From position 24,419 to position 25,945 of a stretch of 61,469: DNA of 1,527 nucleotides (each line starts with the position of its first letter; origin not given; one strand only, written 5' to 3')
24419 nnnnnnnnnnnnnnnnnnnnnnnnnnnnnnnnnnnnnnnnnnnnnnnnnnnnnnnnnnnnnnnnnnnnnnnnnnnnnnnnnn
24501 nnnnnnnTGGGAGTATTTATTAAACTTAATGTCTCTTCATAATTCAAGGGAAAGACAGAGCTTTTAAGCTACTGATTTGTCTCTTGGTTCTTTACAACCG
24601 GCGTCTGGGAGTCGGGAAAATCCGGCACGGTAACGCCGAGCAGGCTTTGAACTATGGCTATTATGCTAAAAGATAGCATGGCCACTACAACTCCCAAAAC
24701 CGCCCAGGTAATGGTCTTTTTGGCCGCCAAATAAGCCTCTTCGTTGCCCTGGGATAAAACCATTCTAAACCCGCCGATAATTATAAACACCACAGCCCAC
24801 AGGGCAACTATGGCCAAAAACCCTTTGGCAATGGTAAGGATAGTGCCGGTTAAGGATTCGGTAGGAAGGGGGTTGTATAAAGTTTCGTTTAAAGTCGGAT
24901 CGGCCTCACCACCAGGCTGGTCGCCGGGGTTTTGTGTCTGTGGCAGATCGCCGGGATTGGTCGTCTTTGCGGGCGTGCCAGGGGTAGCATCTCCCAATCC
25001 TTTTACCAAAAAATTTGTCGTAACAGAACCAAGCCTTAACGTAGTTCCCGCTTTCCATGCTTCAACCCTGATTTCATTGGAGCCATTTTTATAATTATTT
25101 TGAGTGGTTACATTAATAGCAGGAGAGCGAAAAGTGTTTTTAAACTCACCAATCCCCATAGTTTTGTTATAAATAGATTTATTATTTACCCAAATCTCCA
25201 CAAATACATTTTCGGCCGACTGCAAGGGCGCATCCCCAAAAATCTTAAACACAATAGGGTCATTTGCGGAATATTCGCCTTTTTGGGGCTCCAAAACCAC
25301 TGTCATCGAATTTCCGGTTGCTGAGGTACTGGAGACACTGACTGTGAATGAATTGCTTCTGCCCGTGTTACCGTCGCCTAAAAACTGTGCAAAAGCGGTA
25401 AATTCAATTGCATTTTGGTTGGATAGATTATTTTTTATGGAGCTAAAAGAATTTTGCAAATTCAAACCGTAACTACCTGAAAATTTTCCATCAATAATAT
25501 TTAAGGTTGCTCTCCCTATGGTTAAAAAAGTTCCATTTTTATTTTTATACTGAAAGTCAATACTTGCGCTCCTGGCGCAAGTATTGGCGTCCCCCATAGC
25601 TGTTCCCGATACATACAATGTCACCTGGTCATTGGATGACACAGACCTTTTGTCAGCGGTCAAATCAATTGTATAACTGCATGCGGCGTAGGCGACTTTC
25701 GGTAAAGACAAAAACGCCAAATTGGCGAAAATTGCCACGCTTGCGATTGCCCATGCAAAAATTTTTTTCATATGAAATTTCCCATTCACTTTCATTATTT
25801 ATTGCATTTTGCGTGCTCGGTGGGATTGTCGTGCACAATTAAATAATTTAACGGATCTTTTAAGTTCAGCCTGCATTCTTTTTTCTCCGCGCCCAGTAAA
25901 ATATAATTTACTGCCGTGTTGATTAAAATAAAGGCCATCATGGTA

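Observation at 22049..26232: Tandem array of six secreted paralogs sharing a C-terminal two-helix GG[FY]x[YM]xT[SA]GGNEE module fused to unrelated ectodomains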

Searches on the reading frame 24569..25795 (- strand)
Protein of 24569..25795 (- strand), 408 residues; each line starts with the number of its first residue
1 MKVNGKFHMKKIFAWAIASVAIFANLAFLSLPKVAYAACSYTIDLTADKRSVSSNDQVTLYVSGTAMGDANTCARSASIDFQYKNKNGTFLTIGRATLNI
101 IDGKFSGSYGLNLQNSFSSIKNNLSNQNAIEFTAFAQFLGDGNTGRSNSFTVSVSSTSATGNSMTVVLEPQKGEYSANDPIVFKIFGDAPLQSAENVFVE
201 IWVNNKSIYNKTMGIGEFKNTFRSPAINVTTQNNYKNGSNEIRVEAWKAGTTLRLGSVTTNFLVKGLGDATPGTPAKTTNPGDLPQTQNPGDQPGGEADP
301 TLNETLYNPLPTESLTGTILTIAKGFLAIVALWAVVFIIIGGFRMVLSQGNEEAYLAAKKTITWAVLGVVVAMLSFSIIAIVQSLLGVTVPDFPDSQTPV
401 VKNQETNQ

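Call 3: search_protein_families(library=pfam, proteins=[window:24569-25795:-], max_evalue=1)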
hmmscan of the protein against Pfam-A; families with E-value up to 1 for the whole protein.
window:24569-25795:- (408 aa): 4 families
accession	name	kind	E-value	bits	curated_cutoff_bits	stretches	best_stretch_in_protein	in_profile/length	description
PF18895.5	T4SS_pilin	-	2.7e-10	40.6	26.6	1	313-376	3-65/71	Type IV secretion system pilin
PF03773.19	ArsP_1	-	0.00099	18.8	32.3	1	328-390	15-81/294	Predicted permease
PF02107.21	FlgH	-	0.039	14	27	1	42-157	14-92/172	Flagellar L-ring protein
PF25329.1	C2_GDE1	-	0.054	14.2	27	1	137-214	30-100/150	GDE1-like C2 domain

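Call 4: search_protein_families(library=ncbifam, proteins=[window:24569-25795:-], max_evalue=1)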
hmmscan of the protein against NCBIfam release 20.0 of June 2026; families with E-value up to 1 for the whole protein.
window:24569-25795:- (408 aa): 1 family
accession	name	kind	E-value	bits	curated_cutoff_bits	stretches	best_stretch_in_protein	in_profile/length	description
NF045849.1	ICE_MMCAP2_0565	equivalog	2e-05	24.2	40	1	314-383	8-77/80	Mbov_0395 family pilin-like conjugal transfer protein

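Call 23: find_encoding_contigs(protein=window:24569-25795:-, flank=10000, max_places=10)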
Protein window:24569-25795:- (408 aa): 3 contigs read that carry it; 1 place shown.
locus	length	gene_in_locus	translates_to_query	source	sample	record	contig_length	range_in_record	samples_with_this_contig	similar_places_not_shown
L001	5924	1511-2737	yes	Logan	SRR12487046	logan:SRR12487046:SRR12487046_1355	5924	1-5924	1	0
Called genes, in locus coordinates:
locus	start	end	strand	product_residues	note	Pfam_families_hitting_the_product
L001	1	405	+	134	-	?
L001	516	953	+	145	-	PF05635:23S_rRNA_IVP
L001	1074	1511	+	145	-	-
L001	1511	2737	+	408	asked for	PF18895:T4SS_pilin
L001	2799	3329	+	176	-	PF04956:TrbC (faint), PF18895:T4SS_pilin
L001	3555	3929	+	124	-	PF04956:TrbC (weak), PF18895:T4SS_pilin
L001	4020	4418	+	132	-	PF18895:T4SS_pilin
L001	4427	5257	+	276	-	PF18895:T4SS_pilin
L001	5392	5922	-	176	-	?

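Call 25: find_homologous_proteins(query=window:24569-25795:-, max_evalue=0.001)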
Query window:24569-25795:- (408 aa): 87 proteins with E <= 0.001 among 6358 candidates.
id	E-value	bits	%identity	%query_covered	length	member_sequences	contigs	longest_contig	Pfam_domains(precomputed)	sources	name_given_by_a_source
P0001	2.4e-264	894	100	100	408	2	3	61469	PF18895.6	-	-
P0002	2.4e-109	384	50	100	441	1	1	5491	PF18895.6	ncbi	-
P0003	1.8e-78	283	44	98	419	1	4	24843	PF18895.6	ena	-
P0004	3.6e-77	278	40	93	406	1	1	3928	PF18895.6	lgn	-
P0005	7.3e-67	244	42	90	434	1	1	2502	PF18895.6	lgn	-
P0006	2.1e-61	226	94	27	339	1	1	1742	PF18895.6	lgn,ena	-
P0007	9.4e-60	221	37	89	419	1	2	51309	PF18895.6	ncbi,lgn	-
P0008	4.4e-56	209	94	27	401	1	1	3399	PF18895.6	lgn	-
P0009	2.2e-54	203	41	71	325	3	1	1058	PF18895.6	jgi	jgi:hypothetical protein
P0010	6.5e-54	202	38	91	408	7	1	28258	PF18895.6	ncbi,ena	-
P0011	1.4e-52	197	32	95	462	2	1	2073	PF18895.6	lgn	-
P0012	1.2e-51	194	35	95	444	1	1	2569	PF18895.6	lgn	-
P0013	3.5e-49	186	33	93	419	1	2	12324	PF18895.6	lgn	-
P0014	1.4e-48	184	76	25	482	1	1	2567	PF18895.6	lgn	-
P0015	5.7e-45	172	68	26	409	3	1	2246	PF18895.6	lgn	-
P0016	3.2e-44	170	74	25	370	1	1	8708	PF18895.6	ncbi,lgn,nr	ncbi:MAG: hypothetical protein HYZ51_02480 [Candidatus Doudnabacteria bacterium]|nr:hypothetical pro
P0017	3.8e-44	170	34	96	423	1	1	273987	PF18895.6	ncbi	-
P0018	2.3e-43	167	33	94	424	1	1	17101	PF18895.6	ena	-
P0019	9.5e-43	165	66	30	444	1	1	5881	PF18895.6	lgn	-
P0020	5.2e-42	163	28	22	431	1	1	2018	PF18895.6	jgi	jgi:hypothetical protein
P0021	5.4e-42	162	74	27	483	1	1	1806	PF18895.6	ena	-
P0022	2.6e-41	160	32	95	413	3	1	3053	PF18895.6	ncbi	-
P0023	4.5e-41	159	51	41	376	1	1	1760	PF18895.6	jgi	-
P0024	8.4e-41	159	73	23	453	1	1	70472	PF18895.6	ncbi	-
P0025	3.8e-39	153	30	94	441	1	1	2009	PF18895.6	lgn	-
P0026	1.4e-38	151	34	87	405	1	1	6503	PF18895.6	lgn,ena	-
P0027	4.8e-38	149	33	93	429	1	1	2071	PF18895.6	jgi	jgi:hypothetical protein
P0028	4.9e-38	149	35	88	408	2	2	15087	PF18895.6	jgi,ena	-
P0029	6.1e-38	149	34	91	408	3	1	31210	PF18895.6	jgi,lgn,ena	-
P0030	1.1e-37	148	40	61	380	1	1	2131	PF18895.6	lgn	-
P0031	1.8e-37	148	31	96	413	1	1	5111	PF18895.6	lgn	-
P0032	2.1e-37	147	31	93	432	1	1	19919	PF18895.6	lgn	-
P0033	6.4e-37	146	55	33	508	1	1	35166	PF18895.6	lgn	-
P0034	1.2e-36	145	44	55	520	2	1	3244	PF18895.6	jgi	-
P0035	2.6e-36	144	36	63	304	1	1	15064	PF18895.6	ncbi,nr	ncbi:MAG: hypothetical protein KGJ93_02565 [Patescibacteria group bacterium]|nr:hypothetical protein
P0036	2.2e-35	141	46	45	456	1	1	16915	PF18895.6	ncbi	-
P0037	1.2e-34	138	61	27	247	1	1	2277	PF18895.6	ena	-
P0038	1.5e-33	135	30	94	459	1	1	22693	PF18895.6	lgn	-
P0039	1.3e-32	132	46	38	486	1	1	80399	PF18895.6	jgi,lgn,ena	-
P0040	2.8e-32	130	66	23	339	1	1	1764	PF18895.6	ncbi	-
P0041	1.3e-31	128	51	32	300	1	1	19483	PF18895.6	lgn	-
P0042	1.3e-31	128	61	25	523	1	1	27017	PF18895.6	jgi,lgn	jgi:hypothetical protein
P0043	2.2e-31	128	59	30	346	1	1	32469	PF18895.6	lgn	-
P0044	3.3e-31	127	54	33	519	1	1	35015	PF18895.6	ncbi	-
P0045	5.7e-31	126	56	32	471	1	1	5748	PF18895.6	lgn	-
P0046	1.2e-30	125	46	46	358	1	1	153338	PF18895.6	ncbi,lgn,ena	-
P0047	2.9e-30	124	32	88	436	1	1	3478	PF18895.6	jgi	-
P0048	3.6e-30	124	45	38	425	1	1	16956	PF18895.6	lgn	-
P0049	7.5e-30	122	55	29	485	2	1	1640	PF18895.6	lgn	-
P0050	2.7e-29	121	60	25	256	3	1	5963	PF18895.6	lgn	-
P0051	2.8e-29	121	60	25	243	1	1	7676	PF18895.6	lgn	-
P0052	3.6e-29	120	66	23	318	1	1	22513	PF18895.6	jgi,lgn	-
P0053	3.6e-29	120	67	22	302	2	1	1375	PF18895.6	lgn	-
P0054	4.1e-29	120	65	23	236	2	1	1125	PF18895.6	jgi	jgi:hypothetical protein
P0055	9.5e-29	119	54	29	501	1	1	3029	PF18895.6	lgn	-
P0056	1.1e-28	119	65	21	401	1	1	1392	PF18895.6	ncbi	-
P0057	1.5e-28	118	48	37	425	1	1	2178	PF18895.6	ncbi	-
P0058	1.9e-28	118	48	37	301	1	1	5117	PF18895.6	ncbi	-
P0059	3.7e-28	117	61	23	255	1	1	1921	PF18895.6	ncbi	-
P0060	3.7e-28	117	41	40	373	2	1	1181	PF18895.6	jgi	jgi:hypothetical protein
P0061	4.9e-28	117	56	25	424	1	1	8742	PF18895.6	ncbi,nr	ncbi:MAG: pilin [Candidatus Doudnabacteria bacterium]|nr:pilin [Candidatus Doudnabacteria bacterium]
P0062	6.5e-28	116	48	37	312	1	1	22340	PF18895.6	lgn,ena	-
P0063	6.9e-28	116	61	20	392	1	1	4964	PF18895.6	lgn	-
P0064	1.1e-27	115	45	39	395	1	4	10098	PF18895.6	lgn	-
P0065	1.7e-27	115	56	26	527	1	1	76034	PF18895.6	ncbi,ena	-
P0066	1.7e-27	115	55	29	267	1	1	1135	PF18895.6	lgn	-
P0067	1.7e-27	115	64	21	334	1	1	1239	PF18895.6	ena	-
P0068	2.6e-27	114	58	25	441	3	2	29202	PF18895.6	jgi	-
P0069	3.4e-27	114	67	21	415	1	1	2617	PF18895.6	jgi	jgi:hypothetical protein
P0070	3.6e-27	114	67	21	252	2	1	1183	PF18895.6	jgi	jgi:hypothetical protein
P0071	4.7e-27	113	48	40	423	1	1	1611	PF18895.6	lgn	-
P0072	5.0e-27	113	63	24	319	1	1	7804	PF18895.6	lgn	-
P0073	5.3e-27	113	54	30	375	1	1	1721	PF18895.6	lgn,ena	-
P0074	8.7e-27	112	67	21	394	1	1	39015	PF18895.6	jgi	jgi:hypothetical protein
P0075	9.0e-27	112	64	21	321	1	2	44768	PF18895.6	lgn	-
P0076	1.3e-26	112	67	23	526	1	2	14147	PF18895.6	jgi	jgi:hypothetical protein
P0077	2.0e-26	111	52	28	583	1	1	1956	PF18895.6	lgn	-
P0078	2.6e-26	111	65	20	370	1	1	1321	PF18895.6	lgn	-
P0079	4.3e-26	110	56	24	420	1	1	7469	PF18895.6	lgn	-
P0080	4.5e-26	110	55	26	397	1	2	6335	PF18895.6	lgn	-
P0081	4.9e-26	110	68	20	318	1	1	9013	PF18895.6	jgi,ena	jgi:hypothetical protein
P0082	5.2e-26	110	55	25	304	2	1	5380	PF18895.6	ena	-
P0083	3.3e-25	107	51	27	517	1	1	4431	PF18895.6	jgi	jgi:hypothetical protein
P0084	7.7e-25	106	60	24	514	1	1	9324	PF18895.6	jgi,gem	-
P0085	2.6e-24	104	40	42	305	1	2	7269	PF18895.6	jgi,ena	-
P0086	5.0e-24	103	66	21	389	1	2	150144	PF18895.6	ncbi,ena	-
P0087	3.3e-18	84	51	24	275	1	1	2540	PF18895.6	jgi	-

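Call 26: find_encoding_contigs(protein=P0017, flank=10000, max_places=2)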
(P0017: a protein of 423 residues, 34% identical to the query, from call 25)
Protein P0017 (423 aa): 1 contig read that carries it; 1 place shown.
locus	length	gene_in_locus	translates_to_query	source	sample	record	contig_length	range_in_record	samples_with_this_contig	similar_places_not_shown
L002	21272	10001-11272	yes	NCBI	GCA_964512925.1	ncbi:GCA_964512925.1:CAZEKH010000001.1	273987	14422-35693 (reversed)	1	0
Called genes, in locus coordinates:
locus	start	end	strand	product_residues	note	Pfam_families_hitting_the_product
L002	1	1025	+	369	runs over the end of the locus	PF00154:RecA_N, PF08423:Rad51, PF06745:ATPase (faint), PF13481:AAA_25 (faint), PF27531:MT3502_N (weak), PF01637:ATPase_2 (weak), PF21096:RecA_C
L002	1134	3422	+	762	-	PF00929:RNase_T, PF21762:DEDDh_C (weak)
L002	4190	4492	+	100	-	-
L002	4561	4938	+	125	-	PF01252:Peptidase_A8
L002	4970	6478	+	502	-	PF05362:Lon_C (weak), PF13541:ChlI, PF00493:MCM, PF00158:Sigma54_activat (faint), PF01078:Mg_chelatase, PF07728:AAA_5 (weak), PF13335:Mg_chelatase_C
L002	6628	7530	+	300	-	PF00483:NTP_transferase, PF12804:NTP_transf_3 (weak)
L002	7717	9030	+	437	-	PF01547:SBP_bac_1, PF13416:SBP_bac_8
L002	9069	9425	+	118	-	PF05635:23S_rRNA_IVP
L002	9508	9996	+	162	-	PF18895:T4SS_pilin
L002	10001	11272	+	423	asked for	PF18895:T4SS_pilin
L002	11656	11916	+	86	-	PF18895:T4SS_pilin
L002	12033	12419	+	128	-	PF18895:T4SS_pilin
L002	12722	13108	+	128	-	PF18895:T4SS_pilin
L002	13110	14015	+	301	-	PF18895:T4SS_pilin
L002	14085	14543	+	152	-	-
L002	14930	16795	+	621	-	PF06480:FtsH_ext (weak), PF00004:AAA, PF07728:AAA_5 (faint), PF23902:AAA_lid_PRS2_C (weak), PF17862:AAA_lid_3, PF01434:Peptidase_M41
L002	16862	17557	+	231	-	-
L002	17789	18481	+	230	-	PF22935:RM44_endonuclase (weak), PF14622:Ribonucleas_3_3, PF00636:Ribonuclease_3, PF00035:dsrm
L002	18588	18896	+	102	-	PF13366:PDDEXK_3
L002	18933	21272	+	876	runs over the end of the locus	PF02463:SMC_N, PF13175:AAA_15, PF13304:AAA_21 (weak), PF13476:AAA_23 (faint), PF13555:AAA_29 (faint)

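Call 27: find_encoding_contigs(protein=P0007, flank=10000, max_places=2)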
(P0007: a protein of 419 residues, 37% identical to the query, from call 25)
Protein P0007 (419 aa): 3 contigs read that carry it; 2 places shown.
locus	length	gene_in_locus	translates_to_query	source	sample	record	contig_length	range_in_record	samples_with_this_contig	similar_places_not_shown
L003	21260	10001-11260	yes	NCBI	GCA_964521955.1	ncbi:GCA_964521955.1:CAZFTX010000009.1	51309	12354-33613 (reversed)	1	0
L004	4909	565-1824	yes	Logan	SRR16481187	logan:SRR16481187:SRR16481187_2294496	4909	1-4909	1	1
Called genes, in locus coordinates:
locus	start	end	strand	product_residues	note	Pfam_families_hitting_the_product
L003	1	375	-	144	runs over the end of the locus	PF00293:NUDIX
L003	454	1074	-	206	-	PF02572:CobA_CobO_BtuR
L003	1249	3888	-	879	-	PF00317:Ribonuc_red_lgN, PF02867:Ribonuc_red_lgC, PF12637:TSCPD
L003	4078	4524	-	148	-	PF22811:Zn_ribbon_NrdR, PF03477:ATP-cone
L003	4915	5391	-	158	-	-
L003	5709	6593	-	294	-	PF01875:Memo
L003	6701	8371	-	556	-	-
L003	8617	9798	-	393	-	PF00091:Tubulin, PF12327:FtsZ_C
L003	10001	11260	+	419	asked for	PF18895:T4SS_pilin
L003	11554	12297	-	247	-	-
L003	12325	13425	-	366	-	-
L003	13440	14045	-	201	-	-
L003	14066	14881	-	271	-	-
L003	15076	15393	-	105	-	-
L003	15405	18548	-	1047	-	-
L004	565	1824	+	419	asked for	PF18895:T4SS_pilin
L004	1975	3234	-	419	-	PF18895:T4SS_pilin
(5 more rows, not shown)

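Call 28: find_encoding_contigs(protein=P0010, flank=10000, max_places=2)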
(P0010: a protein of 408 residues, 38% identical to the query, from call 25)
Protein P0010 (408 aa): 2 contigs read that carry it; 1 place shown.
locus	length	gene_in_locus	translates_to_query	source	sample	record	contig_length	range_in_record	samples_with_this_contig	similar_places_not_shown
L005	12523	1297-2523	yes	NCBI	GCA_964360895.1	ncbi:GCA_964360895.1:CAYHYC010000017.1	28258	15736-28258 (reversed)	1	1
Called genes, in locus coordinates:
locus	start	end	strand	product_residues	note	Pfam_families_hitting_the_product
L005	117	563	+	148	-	PF18895:T4SS_pilin (weak)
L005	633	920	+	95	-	-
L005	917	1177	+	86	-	PF15738:YafQ_toxin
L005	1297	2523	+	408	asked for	PF18895:T4SS_pilin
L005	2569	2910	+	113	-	PF04480:DUF559, PF18741:MTES_1575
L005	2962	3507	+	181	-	PF18895:T4SS_pilin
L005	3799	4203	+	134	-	PF04956:TrbC (weak), PF18895:T4SS_pilin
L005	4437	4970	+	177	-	PF18895:T4SS_pilin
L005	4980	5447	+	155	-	PF18895:T4SS_pilin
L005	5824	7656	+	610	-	PF06480:FtsH_ext (weak), PF00004:AAA, PF07728:AAA_5 (faint), PF17862:AAA_lid_3, PF01434:Peptidase_M41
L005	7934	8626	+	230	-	PF22935:RM44_endonuclase (weak), PF14622:Ribonucleas_3_3, PF00636:Ribonuclease_3, PF00035:dsrm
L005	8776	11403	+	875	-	PF02463:SMC_N, PF13304:AAA_21 (faint), PF13476:AAA_23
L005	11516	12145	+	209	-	PF09335:VTT_dom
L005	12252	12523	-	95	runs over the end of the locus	-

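Call 49: search_protein_families(library=phrogs, proteins=[window:24569-25795:-], max_evalue=0.01)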
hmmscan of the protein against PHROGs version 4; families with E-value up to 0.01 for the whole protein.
window:24569-25795:- (408 aa): 0 families

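Call 55: predict_structure(alignment_id=A2)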
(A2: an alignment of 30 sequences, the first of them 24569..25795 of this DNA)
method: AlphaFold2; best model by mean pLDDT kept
length: 408 residues; sequences in the alignment: 30
mean_pLDDT: 77.1   pTM: 0.44
mean pLDDT of the five models: 77.1, 76.2, 75.6, 75.3, 72.1
residues with pLDDT >= 90: 150; 70-90: 140; 50-70: 46; < 50: 72
segments of 3 or more residues with pLDDT < 50: 1-8, 29-36, 271-299, 301-313, 395-408
pLDDT, mean of each block of 10 residues (from residue 1): 45 67 55 57 94 89 94 95 97 97 97 90 88 97 94 69 78 88 80 84 96 89 94 93 92 88 82 42 38 40 42 62 79 83 80 80 82 79 68 50 41
secondary structure, 60 per line:
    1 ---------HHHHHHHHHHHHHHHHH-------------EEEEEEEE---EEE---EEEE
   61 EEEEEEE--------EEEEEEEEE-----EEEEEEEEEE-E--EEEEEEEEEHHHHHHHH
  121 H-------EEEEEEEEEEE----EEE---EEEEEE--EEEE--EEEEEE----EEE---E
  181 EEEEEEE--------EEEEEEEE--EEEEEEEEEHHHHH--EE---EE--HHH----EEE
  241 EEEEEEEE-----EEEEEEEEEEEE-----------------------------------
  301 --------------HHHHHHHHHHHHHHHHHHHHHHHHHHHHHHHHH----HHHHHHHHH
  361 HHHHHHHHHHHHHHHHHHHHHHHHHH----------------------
elements in order: H10-26 E40-47 E51-53 E57-67 E76-84 E90-99 E104-112 H113-121 E129-139 E144-146 E150-155 E158-161 E164-169 E174-176 E180-187 E196-203 E206-214 H215-219 E238-248 E254-265 H315-347 H352-386

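Call 59: fold_search(model_id=the predicted structure, library=pdb)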
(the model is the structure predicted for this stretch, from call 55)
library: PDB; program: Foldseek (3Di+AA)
matches with E <= 10: 1671; with E <= 0.001: 343
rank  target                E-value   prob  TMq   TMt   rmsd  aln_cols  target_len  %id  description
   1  1f13_B                4.5e-08  1.00  0.26  0.16  12.8       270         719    8  RECOMBINANT HUMAN CELLULAR COAGULATION FACTOR XIII (released 1998-08-12)
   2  4kkq_B                6.3e-08  1.00  0.21  0.35  11.5       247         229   12  Crystal structure of Vibrio cholerae RbmA (crystal form 1) (released 2013-05-22)
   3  4kkq_A                8.9e-08  1.00  0.21  0.36  11.3       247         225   11  Crystal structure of Vibrio cholerae RbmA (crystal form 1) (released 2013-05-22)
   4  5gni_A                1.2e-07  1.00  0.20  0.37  16.1       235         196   12  The crystal structure of PECAM-1 IgL1-2 trans-homophilic dimer (released 2016-12-21)
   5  4be6_A                1.3e-07  1.00  0.21  0.36  11.6       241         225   12  V. cholera biofilm scaffolding protein RbmA (released 2013-12-18)
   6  4be5_A                1.4e-07  1.00  0.19  0.31  12.3       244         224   10  V. cholera biofilm scaffolding protein RbmA (released 2013-12-18)
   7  1f13_A                1.6e-07  1.00  0.26  0.16  12.8       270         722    8  RECOMBINANT HUMAN CELLULAR COAGULATION FACTOR XIII (released 1998-08-12)
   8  3ly6_A                1.7e-07  1.00  0.26  0.17  12.2       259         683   11  Crystal structure of human transglutaminase 2 complex with adenosine 5' Triphosphate (released 2010-08-18)
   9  1kv3_A                2.0e-07  1.00  0.26  0.18  12.1       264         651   11  HUMAN TISSUE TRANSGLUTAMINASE IN GDP BOUND FORM (released 2002-03-13)
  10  4kkr_A                2.4e-07  1.00  0.21  0.35  11.8       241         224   12  Crystal structure of Vibrio cholerae RbmA (crystal form 3) (released 2013-05-22)
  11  3s3j_A                3.4e-07  1.00  0.27  0.18  11.2       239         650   11  Transglutaminase 2 in complex with a novel inhibitor (released 2012-06-06)
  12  5jpm_A                4.5e-07  1.00  0.21  0.15  13.9       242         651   12  Structure of the complex of human complement C4 with MASP-2 rebuilt using iMDFF (released 2016-08-10)
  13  4kty_B                5.7e-07  1.00  0.22  0.14  15.4       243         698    9  Fibrin-stabilizing factor with a bound ligand (released 2013-12-04)
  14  1ggu_B                5.7e-07  1.00  0.24  0.15  13.1       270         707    8  HUMAN FACTOR XIII WITH CALCIUM BOUND IN THE ION SITE (released 1999-09-16)
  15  8cmt_A                5.7e-07  1.00  0.25  0.16  13.2       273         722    8  Structure of the plasma coagulation Factor XIII A2B2 heterotetrameric complex. (released 2024-09-11)
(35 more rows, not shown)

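Call 60: find_encoding_contigs(protein=P0008, flank=10000, max_places=3)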
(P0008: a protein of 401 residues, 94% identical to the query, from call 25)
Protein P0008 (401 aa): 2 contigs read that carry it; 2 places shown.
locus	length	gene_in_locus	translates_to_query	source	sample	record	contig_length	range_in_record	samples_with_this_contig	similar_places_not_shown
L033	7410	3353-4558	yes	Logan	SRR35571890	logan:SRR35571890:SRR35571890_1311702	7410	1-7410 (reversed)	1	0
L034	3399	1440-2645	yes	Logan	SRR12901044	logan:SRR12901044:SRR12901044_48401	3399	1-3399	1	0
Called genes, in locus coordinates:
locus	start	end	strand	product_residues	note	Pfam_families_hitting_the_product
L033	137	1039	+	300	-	PF00483:NTP_transferase, PF12804:NTP_transf_3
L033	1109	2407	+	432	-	PF01547:SBP_bac_1, PF13416:SBP_bac_8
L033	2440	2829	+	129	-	PF05635:23S_rRNA_IVP, PF22296:bAvd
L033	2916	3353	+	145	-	-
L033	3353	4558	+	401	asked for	PF18895:T4SS_pilin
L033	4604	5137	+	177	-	PF18895:T4SS_pilin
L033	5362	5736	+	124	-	PF04956:TrbC (weak), PF18895:T4SS_pilin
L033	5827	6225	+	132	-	PF18895:T4SS_pilin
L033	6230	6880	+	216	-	PF18895:T4SS_pilin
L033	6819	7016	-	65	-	-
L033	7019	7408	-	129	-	?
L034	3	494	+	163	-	?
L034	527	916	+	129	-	PF05635:23S_rRNA_IVP, PF22296:bAvd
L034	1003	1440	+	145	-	-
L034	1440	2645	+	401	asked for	PF18895:T4SS_pilin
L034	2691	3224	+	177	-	PF18895:T4SS_pilin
